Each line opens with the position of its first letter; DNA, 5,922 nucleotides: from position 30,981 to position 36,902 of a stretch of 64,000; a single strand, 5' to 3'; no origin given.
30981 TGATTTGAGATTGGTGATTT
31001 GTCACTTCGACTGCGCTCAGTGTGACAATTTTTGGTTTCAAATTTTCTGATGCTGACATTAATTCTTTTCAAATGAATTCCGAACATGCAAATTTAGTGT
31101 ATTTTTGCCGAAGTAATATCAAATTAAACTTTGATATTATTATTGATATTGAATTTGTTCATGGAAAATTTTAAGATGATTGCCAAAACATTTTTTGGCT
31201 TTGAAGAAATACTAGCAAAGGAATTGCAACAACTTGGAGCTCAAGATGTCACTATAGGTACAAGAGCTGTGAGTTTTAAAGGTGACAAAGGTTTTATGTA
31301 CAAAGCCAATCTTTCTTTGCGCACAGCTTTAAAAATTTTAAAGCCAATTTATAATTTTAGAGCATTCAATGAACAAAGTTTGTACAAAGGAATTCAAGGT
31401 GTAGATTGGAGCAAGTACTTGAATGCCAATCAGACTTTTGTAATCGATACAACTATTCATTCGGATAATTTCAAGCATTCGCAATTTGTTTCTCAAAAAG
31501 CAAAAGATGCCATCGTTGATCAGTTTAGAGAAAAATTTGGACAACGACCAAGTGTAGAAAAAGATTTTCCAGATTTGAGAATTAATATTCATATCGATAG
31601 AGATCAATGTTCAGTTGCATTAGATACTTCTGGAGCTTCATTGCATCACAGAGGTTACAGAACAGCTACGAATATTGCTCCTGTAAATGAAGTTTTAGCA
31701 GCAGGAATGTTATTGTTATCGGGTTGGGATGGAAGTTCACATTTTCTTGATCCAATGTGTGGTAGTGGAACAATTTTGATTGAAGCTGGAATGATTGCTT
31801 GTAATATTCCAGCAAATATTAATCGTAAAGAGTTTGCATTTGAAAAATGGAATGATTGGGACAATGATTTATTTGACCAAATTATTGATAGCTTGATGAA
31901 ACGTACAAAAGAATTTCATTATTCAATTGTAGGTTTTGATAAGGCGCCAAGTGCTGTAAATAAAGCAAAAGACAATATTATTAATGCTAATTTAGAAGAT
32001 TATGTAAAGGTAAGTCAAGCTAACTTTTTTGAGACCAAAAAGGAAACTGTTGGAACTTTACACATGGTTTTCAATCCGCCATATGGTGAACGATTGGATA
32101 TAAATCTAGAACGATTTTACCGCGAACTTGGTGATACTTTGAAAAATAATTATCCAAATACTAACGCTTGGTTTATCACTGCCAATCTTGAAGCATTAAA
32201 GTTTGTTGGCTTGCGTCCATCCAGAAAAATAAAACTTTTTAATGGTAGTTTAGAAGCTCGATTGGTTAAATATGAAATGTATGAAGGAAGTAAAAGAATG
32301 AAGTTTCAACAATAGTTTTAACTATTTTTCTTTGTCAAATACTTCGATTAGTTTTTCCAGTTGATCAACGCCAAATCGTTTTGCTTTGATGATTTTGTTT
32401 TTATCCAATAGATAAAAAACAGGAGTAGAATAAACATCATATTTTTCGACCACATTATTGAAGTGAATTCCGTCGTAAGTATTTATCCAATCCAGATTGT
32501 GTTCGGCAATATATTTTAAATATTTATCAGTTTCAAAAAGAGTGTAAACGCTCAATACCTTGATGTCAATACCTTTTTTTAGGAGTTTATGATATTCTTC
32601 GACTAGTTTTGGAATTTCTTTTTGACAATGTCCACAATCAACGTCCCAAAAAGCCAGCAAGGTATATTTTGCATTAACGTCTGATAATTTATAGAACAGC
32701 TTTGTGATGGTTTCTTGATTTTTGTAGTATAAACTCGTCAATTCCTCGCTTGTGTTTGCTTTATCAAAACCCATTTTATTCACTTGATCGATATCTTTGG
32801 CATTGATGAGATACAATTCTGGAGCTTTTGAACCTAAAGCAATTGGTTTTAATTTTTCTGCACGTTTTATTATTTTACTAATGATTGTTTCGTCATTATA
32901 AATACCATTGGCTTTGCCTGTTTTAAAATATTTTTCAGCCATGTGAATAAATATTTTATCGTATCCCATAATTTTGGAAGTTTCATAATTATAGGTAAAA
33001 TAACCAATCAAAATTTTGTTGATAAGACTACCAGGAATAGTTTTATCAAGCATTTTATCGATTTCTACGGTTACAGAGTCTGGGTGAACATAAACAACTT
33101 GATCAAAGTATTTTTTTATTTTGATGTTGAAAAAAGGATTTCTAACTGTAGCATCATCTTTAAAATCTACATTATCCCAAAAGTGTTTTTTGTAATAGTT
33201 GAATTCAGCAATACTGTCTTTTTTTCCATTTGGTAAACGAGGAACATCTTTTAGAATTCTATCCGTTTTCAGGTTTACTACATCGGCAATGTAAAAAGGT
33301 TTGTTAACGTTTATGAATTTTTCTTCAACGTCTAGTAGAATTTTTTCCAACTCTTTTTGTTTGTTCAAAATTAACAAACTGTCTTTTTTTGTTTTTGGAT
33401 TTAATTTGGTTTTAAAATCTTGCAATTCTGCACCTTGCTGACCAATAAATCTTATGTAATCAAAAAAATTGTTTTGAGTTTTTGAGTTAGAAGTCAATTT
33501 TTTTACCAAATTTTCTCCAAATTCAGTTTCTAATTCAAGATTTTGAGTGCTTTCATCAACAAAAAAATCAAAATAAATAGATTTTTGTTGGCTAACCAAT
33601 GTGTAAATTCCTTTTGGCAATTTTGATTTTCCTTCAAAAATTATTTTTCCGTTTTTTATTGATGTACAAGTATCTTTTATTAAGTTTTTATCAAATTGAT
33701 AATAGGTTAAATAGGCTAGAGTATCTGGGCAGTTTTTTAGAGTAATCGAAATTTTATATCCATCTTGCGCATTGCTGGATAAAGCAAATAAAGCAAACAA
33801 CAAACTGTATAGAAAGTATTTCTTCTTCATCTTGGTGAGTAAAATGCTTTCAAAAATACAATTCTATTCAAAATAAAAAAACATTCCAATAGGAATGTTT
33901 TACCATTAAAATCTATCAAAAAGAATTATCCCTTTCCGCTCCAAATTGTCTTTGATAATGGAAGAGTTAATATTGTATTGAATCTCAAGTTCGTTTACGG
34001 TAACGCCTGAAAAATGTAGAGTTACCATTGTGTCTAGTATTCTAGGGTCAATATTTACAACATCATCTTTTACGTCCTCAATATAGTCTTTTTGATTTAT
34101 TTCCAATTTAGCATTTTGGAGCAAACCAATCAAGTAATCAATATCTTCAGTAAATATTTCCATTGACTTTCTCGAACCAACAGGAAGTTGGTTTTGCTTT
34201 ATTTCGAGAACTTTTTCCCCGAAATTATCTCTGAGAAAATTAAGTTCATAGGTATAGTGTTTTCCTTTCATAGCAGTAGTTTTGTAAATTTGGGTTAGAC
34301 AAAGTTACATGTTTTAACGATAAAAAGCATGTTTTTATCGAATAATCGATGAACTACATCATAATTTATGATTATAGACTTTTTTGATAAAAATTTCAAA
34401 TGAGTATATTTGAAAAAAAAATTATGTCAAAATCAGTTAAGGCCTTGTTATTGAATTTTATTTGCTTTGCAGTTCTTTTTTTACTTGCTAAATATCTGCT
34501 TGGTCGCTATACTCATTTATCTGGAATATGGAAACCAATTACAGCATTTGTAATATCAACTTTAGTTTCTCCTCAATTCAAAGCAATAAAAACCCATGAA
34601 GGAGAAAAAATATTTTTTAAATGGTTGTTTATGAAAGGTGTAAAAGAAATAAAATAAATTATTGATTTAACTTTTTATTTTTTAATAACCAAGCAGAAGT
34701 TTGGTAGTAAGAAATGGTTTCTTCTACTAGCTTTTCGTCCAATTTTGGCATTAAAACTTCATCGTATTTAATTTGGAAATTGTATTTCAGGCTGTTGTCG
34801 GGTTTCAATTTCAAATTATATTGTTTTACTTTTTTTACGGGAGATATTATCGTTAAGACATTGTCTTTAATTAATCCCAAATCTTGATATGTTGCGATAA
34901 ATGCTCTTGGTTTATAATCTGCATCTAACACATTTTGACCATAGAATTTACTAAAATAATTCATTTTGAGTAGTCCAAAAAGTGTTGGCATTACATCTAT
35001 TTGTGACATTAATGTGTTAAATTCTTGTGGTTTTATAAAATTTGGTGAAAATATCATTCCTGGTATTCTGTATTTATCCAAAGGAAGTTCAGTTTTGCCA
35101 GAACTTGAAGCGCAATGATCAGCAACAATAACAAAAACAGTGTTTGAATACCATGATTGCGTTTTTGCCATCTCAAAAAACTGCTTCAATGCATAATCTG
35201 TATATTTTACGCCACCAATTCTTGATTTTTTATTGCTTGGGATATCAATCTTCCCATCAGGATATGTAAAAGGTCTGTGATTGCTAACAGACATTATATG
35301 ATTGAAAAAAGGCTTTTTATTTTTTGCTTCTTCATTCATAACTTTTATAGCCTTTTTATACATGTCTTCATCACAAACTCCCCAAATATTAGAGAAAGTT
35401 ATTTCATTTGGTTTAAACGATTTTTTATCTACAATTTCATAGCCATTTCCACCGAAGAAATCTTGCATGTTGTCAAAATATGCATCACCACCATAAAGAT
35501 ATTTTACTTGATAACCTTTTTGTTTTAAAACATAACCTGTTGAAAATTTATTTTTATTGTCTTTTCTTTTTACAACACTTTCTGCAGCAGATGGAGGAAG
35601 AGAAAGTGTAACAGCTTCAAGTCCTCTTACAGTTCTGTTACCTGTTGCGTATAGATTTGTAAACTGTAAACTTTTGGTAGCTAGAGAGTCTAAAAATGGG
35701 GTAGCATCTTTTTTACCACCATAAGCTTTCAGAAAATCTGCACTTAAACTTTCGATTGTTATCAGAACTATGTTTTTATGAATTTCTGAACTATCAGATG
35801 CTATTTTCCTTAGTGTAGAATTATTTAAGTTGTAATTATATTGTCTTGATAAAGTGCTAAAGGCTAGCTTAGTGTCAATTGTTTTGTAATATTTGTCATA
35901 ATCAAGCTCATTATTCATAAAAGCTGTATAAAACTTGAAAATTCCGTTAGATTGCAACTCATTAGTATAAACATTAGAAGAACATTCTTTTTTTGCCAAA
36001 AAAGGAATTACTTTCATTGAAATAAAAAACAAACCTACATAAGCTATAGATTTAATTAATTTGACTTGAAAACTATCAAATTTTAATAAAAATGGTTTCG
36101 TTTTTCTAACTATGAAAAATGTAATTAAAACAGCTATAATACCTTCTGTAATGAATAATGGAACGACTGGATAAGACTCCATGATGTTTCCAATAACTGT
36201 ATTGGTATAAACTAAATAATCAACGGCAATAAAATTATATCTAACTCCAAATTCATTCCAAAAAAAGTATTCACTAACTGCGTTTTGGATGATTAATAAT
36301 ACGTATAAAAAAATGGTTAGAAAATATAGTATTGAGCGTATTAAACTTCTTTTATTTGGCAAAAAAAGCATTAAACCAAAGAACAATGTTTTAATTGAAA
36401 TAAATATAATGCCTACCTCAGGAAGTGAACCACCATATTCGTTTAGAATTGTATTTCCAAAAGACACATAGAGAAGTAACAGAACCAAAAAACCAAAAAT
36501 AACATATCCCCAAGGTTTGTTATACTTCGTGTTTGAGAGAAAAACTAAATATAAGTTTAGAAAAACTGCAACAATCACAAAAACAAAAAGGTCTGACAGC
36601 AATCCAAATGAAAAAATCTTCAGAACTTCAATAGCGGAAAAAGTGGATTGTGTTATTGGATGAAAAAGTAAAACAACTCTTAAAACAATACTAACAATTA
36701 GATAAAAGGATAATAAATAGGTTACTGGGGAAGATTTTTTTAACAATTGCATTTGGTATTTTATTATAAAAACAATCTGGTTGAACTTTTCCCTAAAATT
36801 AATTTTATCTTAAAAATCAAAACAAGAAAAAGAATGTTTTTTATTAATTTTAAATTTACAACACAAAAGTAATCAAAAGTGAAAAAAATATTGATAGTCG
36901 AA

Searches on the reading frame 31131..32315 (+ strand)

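Call 75: search_protein_families(library=pfam, proteins=[window:31131-32315:+], max_evalue=0.000001)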
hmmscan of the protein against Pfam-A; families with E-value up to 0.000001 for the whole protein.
window:31131-32315:+ (394 aa): 3 families
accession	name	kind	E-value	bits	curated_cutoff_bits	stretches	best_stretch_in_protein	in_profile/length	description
PF01170.24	UPF0020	-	1.3e-40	139.6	22.3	1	174-378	1-195/197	RMKL-like, methyltransferase domain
PF02926.22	THUMP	-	2e-22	79.8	20.6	1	80-165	3-84/84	THUMP domain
PF22020.1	RlmL_1st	-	3.3e-17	62.6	27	1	15-70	1-55/55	RlmL ferredoxin-like domain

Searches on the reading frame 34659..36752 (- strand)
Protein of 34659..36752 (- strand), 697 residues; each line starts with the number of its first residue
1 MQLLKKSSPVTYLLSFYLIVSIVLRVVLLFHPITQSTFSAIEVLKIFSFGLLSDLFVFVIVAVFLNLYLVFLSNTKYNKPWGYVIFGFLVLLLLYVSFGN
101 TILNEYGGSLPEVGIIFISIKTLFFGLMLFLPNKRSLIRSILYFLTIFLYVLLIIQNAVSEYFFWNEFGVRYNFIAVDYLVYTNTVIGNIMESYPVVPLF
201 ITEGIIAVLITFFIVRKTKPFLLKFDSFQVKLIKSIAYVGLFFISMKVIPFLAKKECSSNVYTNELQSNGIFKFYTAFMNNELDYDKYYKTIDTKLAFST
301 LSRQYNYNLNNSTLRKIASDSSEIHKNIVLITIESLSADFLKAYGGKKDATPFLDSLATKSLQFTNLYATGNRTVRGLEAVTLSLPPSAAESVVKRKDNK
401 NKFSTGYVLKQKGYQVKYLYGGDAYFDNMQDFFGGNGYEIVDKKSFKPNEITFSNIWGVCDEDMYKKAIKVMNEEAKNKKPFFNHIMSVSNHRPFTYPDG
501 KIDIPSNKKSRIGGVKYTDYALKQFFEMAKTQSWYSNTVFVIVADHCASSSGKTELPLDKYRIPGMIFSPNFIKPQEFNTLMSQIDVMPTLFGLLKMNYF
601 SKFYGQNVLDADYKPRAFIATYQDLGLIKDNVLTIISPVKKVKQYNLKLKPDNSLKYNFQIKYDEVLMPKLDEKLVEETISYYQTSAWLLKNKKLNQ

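Call 75: search_protein_families(library=pfam, proteins=[window:34659-36752:-], max_evalue=0.000001)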
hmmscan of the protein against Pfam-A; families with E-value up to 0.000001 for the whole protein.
window:34659-36752:- (697 aa): 1 family
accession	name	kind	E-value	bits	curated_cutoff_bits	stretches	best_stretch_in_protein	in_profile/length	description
PF00884.28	Sulfatase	-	4.2e-47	161.3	25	1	326-596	1-300/301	Sulfatase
